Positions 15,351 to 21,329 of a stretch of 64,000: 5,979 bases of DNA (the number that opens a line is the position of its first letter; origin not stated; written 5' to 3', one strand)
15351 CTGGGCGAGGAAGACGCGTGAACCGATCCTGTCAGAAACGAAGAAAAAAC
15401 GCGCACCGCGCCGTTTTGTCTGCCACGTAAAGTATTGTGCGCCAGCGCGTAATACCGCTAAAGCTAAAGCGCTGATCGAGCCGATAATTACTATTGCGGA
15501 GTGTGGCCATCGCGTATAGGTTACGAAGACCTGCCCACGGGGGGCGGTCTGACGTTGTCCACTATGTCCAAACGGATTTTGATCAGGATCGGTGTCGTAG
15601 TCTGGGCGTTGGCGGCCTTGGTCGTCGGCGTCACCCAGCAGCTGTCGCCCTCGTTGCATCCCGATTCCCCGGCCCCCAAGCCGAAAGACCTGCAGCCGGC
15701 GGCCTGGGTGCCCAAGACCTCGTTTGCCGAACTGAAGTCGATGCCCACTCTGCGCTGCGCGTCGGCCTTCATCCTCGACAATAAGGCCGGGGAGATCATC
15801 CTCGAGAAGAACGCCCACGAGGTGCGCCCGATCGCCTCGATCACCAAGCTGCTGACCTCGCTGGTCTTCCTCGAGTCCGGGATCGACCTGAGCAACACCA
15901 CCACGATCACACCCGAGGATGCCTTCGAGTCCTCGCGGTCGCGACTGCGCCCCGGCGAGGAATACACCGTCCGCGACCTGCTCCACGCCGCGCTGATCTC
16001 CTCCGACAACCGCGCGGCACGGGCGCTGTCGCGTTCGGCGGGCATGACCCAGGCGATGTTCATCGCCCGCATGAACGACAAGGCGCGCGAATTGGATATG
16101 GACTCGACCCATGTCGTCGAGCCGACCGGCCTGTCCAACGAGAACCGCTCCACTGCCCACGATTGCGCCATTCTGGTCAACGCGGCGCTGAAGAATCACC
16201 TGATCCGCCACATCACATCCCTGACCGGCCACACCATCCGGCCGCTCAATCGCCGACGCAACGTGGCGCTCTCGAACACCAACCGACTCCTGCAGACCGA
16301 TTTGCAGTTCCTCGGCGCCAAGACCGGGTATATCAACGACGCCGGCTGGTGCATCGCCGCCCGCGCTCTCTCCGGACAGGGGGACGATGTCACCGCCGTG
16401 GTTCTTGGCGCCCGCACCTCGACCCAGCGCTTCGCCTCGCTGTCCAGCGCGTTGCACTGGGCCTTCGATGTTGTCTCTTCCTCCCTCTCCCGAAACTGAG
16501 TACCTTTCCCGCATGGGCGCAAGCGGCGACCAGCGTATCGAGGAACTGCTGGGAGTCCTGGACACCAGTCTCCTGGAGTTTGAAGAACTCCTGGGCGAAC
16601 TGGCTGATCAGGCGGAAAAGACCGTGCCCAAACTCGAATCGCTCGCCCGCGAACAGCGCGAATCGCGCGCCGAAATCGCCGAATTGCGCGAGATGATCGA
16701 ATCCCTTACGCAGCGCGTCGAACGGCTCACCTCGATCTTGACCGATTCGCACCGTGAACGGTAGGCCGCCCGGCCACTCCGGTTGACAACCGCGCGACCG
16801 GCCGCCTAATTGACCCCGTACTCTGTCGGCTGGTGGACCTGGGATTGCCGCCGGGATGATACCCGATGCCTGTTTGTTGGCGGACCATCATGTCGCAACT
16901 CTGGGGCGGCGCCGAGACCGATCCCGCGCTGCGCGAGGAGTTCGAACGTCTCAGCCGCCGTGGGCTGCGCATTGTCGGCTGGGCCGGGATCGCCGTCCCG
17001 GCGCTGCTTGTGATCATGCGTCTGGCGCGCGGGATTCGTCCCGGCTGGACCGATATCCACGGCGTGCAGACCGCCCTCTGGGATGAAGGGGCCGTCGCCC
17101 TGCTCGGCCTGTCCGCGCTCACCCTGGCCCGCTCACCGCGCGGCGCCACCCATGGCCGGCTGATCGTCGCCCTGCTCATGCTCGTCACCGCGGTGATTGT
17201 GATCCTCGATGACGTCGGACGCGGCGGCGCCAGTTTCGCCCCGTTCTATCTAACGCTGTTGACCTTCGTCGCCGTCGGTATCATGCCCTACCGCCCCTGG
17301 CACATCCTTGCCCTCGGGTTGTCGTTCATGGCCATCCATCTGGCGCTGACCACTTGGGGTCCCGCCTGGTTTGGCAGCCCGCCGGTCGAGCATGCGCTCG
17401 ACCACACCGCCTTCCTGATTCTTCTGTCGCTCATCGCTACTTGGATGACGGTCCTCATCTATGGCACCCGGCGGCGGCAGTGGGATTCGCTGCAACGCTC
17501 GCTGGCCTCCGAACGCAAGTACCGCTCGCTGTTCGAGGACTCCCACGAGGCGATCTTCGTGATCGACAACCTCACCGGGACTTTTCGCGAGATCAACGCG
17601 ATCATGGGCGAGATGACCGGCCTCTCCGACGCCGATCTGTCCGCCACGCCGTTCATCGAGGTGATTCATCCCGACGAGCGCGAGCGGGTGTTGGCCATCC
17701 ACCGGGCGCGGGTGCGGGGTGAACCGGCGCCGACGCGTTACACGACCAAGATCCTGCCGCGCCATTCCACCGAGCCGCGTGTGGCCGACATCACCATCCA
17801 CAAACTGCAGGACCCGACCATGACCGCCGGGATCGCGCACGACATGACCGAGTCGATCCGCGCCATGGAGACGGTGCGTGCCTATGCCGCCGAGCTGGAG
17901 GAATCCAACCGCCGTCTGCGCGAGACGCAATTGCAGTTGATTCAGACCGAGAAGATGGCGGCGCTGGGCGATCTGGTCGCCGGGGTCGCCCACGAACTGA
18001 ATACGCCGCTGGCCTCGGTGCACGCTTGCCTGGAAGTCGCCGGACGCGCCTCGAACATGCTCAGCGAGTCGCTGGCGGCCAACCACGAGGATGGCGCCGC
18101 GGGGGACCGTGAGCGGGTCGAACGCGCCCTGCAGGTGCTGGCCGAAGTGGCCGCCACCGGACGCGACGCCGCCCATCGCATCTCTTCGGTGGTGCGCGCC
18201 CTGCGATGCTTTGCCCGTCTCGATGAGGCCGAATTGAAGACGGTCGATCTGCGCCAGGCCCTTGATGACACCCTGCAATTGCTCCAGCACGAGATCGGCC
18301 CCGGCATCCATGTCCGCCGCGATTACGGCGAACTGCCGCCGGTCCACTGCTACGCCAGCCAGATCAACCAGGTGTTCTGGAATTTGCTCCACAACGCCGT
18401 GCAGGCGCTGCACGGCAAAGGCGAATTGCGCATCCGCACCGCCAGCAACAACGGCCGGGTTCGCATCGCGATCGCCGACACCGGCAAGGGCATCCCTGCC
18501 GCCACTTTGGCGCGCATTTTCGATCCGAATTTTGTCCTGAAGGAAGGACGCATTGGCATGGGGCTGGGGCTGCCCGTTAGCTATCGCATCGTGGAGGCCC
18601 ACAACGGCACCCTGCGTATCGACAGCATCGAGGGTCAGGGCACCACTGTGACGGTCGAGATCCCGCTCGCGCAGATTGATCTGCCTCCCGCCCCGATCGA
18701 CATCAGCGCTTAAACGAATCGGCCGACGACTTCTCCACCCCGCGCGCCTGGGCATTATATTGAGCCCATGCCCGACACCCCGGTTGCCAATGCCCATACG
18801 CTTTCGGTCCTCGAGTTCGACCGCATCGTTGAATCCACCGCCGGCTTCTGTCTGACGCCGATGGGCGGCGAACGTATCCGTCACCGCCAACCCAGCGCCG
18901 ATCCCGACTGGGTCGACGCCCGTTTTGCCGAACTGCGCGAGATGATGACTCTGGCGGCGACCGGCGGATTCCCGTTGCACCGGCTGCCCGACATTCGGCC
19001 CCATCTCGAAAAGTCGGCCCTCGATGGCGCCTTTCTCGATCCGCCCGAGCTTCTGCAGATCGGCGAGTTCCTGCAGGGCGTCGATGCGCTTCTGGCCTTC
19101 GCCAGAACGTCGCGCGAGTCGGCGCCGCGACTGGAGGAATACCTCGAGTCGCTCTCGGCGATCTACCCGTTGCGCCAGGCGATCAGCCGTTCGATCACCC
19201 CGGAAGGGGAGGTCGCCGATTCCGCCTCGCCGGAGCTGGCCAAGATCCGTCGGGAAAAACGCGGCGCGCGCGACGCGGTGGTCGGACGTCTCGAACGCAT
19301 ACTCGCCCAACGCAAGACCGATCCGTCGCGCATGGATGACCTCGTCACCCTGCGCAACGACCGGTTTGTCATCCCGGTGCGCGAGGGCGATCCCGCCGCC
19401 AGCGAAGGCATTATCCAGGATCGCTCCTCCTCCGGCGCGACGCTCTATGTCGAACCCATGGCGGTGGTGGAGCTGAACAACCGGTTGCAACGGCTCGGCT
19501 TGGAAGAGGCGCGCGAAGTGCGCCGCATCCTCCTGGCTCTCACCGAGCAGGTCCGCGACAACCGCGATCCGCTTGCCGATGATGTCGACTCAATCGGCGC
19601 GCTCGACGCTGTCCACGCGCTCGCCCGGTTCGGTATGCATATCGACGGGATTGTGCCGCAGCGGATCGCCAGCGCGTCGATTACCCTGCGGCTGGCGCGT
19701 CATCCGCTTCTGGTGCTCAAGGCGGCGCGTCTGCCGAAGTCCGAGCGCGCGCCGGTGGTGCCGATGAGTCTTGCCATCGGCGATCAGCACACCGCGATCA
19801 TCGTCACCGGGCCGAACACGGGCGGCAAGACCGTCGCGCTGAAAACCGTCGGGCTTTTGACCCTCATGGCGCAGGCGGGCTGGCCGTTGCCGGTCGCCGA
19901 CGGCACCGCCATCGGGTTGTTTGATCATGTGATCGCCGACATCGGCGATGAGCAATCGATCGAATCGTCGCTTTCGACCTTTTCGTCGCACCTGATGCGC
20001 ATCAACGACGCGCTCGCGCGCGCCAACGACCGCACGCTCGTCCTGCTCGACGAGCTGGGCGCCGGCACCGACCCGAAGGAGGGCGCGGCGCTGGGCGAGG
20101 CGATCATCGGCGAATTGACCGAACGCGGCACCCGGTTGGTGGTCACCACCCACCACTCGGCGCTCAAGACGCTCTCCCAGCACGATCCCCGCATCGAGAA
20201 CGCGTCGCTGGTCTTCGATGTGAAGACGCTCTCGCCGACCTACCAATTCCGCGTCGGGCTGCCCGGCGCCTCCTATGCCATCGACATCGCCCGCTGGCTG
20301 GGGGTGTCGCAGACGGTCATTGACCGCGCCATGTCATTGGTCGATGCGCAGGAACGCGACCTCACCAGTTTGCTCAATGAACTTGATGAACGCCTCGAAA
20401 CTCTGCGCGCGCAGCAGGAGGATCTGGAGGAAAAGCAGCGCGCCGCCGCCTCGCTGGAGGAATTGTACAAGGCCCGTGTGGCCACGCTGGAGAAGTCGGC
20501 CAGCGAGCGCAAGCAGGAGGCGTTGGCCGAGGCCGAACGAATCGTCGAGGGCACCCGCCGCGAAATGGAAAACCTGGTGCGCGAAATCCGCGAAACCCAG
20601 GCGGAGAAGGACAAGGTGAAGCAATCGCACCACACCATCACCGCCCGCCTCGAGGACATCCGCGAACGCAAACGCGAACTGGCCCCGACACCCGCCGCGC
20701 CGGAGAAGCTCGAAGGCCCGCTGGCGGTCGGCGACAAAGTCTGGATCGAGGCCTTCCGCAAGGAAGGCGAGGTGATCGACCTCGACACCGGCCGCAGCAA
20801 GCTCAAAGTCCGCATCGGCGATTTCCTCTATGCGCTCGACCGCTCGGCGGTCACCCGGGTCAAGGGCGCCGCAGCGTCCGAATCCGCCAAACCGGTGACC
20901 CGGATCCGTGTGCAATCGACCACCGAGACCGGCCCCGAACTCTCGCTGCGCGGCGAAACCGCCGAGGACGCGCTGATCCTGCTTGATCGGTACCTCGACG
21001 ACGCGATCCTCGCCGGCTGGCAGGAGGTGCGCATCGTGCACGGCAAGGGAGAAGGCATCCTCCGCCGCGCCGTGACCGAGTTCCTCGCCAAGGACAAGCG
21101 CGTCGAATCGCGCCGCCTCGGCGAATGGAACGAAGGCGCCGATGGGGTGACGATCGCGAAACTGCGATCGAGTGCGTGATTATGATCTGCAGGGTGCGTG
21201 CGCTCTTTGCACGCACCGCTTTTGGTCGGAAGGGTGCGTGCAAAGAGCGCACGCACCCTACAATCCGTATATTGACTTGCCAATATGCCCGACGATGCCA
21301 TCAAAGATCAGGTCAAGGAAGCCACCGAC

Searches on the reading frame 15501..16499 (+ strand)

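Call 25: search_protein_families(library=pfam, proteins=[window:15501-16499:+], max_evalue=0.00001)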
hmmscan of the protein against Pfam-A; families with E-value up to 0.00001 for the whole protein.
window:15501-16499:+ (332 aa): 2 families
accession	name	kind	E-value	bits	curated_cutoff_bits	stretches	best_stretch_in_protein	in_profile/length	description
PF00768.25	Peptidase_S11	-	4.2e-49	167.6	27.6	1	80-306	6-239/239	D-alanyl-D-alanine carboxypeptidase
PF13354.11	Beta-lactamase2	-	4.4e-14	52.8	22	1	92-282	5-198/214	Beta-lactamase enzyme family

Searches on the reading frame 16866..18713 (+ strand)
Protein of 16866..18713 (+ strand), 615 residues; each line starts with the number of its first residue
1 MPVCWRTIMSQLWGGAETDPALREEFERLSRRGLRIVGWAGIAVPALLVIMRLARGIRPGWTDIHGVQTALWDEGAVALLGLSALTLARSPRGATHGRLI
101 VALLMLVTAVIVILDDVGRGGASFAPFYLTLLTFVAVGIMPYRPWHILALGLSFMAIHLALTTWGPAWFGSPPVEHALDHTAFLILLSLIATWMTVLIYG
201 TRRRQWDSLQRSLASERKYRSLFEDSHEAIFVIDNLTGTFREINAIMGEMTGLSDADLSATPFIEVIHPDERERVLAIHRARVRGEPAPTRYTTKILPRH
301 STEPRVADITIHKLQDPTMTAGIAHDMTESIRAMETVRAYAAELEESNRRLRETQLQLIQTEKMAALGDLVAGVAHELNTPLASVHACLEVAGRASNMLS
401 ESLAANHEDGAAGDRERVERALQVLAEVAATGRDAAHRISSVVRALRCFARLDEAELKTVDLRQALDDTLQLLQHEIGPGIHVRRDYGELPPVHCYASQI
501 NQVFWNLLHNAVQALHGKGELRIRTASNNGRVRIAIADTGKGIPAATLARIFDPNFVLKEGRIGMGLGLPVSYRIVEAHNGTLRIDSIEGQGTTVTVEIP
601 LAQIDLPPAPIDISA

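Call 25: search_protein_families(library=pfam, proteins=[window:16866-18713:+], max_evalue=0.00001)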
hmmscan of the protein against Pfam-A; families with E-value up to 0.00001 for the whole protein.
window:16866-18713:+ (615 aa): 3 families
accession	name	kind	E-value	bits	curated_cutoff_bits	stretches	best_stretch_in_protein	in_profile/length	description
PF02518.31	HATPase_c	-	1.8e-23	83.6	26.4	1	498-602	4-110/111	Histidine kinase-, DNA gyrase B-, and HSP90-like ATPase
PF00989.32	PAS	-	5.5e-09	36.5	22.6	1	218-317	2-99/113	PAS fold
PF00512.31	HisKA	-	6.8e-07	29.7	26.9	0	367-453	2-64/66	His Kinase A (phospho-acceptor) domain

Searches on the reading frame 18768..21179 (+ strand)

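Call 25: search_protein_families(library=pfam, proteins=[window:18768-21179:+], max_evalue=0.00001)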
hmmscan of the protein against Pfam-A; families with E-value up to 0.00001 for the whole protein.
window:18768-21179:+ (803 aa): 2 families
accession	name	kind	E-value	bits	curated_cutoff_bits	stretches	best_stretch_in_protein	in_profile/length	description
PF00488.27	MutS_V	-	3.7e-31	109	30.2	1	344-525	1-184/188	MutS domain V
PF01713.27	Smr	-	9.5e-22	77.4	25.7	1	726-800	2-77/77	Smr domain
